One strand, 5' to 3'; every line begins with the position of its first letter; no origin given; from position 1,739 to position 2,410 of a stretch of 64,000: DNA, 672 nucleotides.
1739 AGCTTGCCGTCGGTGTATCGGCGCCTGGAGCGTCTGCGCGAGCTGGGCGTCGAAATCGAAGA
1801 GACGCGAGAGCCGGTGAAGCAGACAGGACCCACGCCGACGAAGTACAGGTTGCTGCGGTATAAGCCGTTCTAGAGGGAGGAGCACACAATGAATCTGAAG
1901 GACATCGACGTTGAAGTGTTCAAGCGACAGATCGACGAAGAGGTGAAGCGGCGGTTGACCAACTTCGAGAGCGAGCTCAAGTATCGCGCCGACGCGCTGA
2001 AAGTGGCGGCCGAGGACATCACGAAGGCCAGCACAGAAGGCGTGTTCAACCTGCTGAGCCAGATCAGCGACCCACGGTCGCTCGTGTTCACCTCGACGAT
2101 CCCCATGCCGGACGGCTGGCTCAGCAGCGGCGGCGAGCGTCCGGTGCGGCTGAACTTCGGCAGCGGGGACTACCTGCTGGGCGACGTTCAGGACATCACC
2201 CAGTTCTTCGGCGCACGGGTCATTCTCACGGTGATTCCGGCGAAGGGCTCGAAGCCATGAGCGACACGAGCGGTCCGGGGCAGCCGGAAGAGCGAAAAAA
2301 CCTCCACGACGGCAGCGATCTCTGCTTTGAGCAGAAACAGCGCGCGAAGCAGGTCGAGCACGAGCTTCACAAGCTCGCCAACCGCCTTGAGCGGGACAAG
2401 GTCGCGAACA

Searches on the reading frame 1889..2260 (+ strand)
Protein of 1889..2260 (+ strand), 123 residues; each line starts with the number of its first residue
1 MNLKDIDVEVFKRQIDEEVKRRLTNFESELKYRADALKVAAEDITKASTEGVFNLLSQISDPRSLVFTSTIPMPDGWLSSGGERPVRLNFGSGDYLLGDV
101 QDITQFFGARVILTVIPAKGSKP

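Call 55: find_encoding_contigs(protein=window:1889-2260:+, flank=10000, max_places=1)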
Protein window:1889-2260:+ (123 aa): 1 contig read that carries it; 1 place shown.
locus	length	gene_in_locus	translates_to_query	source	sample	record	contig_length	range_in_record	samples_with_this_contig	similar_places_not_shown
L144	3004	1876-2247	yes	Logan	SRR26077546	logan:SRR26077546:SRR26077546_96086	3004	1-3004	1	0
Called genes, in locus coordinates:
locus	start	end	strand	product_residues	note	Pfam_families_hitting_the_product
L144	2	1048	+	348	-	?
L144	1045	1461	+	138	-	-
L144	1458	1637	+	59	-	-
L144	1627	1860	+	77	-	PF12840:HTH_20 (weak), PF01978:TrmB (weak), PF08279:HTH_11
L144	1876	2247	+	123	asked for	-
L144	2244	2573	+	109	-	-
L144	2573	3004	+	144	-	?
